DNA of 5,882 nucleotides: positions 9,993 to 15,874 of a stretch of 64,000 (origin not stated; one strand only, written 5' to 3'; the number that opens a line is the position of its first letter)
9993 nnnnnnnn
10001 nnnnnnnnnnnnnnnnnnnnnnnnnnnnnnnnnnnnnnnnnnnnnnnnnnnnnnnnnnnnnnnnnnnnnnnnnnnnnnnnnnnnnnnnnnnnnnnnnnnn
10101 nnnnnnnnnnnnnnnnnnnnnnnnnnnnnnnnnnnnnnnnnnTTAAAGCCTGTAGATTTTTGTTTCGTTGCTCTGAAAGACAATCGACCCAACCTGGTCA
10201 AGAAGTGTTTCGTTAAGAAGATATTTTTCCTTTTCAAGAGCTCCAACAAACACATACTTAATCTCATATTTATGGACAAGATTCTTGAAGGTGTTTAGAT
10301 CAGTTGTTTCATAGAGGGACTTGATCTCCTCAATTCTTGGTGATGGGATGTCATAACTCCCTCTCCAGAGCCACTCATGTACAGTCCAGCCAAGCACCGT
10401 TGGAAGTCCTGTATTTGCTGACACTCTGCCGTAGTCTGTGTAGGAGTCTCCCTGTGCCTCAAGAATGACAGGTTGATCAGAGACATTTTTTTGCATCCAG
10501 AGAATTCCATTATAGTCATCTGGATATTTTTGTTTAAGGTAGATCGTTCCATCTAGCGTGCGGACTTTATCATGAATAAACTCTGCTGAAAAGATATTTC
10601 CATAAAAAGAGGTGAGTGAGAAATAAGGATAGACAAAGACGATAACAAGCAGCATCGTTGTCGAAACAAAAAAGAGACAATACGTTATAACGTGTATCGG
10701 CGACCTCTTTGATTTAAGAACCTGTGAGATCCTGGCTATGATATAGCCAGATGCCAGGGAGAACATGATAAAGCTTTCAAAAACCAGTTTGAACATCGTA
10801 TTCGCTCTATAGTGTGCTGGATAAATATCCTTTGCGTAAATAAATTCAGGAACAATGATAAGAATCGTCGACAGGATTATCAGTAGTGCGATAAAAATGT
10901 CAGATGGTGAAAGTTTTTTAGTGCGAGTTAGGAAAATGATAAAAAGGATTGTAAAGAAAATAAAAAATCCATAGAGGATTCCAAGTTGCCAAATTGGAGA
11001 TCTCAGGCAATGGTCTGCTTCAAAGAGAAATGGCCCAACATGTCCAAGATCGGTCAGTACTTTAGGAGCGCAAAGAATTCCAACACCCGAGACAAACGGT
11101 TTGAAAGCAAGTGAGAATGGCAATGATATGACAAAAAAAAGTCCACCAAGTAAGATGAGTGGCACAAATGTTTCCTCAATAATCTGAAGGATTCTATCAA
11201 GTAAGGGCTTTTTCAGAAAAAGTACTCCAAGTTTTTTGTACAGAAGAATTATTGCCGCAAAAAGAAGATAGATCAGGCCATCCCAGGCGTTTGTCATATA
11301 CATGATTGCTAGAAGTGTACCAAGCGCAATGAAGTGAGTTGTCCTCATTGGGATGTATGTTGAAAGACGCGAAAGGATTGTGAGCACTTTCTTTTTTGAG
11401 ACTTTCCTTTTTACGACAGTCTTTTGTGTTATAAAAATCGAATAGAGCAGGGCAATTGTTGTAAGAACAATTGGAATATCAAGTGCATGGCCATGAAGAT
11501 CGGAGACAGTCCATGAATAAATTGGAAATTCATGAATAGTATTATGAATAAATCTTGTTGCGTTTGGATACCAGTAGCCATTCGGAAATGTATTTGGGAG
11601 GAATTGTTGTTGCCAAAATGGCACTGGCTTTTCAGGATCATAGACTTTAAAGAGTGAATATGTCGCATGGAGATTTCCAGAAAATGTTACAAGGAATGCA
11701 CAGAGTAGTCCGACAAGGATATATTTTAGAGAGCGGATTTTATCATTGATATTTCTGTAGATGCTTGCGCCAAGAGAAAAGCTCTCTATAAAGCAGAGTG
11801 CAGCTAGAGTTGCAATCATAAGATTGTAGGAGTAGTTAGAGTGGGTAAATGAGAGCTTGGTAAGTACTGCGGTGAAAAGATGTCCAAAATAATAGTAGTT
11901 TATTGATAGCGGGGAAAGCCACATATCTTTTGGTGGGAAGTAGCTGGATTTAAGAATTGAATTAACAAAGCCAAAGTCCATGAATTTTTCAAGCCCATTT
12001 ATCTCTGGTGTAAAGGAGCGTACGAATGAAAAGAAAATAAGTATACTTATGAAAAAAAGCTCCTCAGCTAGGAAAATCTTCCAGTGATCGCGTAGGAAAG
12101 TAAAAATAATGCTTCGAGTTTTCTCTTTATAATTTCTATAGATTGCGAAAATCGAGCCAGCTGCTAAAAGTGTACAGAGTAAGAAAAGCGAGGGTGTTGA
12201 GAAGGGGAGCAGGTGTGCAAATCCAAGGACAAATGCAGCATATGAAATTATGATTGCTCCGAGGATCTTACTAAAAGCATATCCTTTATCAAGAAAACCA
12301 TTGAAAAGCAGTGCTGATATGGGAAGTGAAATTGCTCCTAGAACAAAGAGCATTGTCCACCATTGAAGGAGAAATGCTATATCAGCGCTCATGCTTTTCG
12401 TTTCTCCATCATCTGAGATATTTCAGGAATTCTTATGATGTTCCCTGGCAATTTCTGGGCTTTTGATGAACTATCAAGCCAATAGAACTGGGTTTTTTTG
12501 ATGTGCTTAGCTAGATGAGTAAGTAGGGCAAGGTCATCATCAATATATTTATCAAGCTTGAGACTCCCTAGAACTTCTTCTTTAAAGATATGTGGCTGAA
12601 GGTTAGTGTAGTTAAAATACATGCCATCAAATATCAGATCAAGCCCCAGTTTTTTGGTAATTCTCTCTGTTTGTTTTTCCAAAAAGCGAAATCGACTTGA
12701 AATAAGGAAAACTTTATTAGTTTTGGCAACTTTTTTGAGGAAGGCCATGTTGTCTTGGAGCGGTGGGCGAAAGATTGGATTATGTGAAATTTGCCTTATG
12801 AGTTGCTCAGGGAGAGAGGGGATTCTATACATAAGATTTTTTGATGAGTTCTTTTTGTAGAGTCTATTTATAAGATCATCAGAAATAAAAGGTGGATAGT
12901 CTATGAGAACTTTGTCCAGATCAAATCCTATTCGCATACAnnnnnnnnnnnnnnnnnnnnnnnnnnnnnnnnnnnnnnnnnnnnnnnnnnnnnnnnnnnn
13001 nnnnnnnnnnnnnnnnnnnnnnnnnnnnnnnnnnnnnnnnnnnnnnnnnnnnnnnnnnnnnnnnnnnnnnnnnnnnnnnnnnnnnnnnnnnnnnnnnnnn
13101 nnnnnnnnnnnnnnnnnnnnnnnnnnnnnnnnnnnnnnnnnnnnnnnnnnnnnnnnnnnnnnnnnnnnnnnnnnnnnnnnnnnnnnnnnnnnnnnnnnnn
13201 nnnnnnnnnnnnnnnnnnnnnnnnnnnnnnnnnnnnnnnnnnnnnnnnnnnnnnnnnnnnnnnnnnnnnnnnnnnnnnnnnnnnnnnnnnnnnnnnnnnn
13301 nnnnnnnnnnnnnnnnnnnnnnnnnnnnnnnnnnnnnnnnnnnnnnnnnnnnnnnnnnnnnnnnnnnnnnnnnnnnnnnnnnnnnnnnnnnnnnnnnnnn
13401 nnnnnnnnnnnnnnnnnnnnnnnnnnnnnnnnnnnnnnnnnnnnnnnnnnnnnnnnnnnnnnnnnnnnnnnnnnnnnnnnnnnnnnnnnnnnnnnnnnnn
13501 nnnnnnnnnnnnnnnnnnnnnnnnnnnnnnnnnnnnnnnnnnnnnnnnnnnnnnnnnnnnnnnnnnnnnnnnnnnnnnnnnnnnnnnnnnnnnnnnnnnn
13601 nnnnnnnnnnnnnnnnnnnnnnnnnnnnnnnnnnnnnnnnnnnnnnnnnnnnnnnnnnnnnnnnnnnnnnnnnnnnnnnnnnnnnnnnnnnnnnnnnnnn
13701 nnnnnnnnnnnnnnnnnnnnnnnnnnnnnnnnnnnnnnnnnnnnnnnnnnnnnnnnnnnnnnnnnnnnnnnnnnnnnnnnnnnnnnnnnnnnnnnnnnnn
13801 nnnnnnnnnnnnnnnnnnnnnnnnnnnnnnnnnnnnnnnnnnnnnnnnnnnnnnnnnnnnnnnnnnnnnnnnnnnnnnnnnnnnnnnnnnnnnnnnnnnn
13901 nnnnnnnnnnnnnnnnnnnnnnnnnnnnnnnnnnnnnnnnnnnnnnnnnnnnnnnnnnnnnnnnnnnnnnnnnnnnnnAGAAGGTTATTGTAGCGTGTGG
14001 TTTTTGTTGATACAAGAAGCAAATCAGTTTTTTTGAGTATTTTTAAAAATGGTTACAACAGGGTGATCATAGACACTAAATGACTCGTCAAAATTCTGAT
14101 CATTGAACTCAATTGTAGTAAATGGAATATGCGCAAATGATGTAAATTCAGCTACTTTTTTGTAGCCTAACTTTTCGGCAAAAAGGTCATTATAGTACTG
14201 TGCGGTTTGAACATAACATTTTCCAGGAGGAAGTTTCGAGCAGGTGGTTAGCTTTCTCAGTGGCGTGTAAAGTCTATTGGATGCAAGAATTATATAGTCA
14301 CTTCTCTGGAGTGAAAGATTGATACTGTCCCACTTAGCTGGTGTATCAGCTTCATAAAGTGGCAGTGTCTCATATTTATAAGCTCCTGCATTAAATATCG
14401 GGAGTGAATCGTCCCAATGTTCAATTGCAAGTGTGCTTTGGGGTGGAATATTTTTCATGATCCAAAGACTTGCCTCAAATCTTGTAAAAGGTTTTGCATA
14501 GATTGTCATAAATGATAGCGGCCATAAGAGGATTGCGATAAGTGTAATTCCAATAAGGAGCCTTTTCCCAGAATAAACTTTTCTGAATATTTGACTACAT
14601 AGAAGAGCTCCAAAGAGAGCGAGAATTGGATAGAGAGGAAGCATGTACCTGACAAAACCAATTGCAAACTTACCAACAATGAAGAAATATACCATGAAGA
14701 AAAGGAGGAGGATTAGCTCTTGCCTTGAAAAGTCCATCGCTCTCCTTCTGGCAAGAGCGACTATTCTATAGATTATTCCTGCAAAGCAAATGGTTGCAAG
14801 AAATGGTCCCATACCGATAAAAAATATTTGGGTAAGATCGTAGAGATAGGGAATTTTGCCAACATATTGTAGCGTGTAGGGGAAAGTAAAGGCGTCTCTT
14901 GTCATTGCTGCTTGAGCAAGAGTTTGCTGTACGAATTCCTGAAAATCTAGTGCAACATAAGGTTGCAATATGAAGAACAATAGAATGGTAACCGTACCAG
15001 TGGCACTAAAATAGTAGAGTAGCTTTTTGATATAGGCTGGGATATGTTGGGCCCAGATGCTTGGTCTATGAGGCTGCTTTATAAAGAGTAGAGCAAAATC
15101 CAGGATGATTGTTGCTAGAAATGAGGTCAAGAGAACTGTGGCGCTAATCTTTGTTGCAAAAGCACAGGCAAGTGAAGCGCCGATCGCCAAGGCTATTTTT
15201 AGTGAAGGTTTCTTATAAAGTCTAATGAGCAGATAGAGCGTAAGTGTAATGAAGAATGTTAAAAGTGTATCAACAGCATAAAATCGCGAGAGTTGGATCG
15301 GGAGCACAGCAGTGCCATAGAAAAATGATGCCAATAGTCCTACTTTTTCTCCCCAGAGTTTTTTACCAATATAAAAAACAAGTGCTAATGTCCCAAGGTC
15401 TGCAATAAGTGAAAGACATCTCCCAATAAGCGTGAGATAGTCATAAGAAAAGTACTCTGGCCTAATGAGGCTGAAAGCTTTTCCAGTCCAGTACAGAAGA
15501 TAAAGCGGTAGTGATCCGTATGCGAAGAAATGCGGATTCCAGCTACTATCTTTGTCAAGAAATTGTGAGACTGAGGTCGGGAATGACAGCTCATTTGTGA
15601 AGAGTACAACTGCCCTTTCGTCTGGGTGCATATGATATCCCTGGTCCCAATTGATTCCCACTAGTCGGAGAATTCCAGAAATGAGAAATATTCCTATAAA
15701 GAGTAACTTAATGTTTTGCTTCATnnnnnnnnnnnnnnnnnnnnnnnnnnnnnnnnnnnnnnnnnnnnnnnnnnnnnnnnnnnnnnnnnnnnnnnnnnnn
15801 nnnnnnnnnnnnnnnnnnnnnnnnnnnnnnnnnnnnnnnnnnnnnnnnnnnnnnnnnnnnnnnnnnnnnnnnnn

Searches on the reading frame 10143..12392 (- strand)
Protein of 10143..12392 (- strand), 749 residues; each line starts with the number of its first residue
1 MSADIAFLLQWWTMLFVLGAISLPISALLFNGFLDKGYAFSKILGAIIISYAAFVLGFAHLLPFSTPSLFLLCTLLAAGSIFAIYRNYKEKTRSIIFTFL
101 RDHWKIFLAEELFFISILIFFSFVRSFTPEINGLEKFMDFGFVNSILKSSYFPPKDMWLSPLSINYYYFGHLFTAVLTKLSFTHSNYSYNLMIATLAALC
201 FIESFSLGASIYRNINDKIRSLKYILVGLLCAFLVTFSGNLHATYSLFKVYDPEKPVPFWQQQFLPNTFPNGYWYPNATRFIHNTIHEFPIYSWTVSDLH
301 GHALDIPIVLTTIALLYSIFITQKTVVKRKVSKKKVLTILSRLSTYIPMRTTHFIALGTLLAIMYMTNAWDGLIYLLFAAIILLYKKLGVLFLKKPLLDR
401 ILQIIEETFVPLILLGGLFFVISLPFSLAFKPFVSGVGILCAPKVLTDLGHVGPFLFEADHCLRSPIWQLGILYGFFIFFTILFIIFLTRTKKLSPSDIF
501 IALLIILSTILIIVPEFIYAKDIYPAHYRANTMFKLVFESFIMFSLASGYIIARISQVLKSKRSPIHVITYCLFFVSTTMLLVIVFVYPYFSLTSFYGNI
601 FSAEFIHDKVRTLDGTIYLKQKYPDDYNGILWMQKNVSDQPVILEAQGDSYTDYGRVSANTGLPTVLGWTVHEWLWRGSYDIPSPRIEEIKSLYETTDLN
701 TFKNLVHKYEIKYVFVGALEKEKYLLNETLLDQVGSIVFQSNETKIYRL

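Call 3: search_protein_families(library=pfam, proteins=[window:10143-12392:-], max_evalue=1)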
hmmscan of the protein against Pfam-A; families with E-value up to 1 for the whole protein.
window:10143-12392:- (749 aa): 1 family
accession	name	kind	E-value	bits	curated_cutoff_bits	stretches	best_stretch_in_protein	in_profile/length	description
PF10060.15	DUF2298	-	4.6e-92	309.9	27.8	2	48-490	1-388/488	Uncharacterized membrane protein (DUF2298)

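Call 4: search_protein_families(library=ncbifam, proteins=[window:10143-12392:-], max_evalue=1)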
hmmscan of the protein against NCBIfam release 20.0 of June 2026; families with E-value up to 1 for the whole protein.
window:10143-12392:- (749 aa): 1 family
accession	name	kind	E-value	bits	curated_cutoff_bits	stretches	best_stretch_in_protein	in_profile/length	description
TIGR03662.1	Chlor_Arch_YYY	subfamily_domain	1e-139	467.4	300.25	2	7-487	4-426/727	chlor_Arch_YYY domain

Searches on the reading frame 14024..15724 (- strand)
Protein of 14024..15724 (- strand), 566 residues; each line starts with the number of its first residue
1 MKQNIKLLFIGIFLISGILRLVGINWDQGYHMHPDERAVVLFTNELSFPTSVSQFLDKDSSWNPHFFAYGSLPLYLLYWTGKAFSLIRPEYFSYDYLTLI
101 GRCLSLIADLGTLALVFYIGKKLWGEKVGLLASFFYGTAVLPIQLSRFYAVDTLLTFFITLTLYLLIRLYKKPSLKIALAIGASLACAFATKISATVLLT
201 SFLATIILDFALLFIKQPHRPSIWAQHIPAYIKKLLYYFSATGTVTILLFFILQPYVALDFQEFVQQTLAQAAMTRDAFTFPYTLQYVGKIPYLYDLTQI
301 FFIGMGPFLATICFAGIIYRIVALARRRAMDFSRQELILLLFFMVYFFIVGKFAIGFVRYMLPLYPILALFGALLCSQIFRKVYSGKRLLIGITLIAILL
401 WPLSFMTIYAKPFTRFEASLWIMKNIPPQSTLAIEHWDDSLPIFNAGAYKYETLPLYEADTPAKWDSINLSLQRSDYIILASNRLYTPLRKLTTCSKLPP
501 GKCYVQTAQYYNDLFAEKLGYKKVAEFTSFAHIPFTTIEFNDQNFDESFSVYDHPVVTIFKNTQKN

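Call 3: search_protein_families(library=pfam, proteins=[window:14024-15724:-], max_evalue=1)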
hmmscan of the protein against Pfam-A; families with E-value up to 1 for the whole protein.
window:14024-15724:- (566 aa): 2 families
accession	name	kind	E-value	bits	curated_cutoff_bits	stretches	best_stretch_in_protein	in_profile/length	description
PF13231.12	PMT_2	-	1.8e-09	38.4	26.1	1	102-209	25-132/160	Dolichyl-phosphate-mannose-protein mannosyltransferase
PF02366.24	PMT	-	3.2e-08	33.9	22.7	1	87-216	72-206/245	Dolichyl-phosphate-mannose-protein mannosyltransferase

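Call 4: search_protein_families(library=ncbifam, proteins=[window:14024-15724:-], max_evalue=1)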
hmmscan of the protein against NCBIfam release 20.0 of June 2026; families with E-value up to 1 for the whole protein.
window:14024-15724:- (566 aa): 1 family
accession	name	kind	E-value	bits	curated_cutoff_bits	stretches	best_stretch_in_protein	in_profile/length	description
TIGR03663.1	TIGR03663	subfamily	0.0097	15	126.25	1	101-363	73-327/435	flippase activity-associated protein Agl23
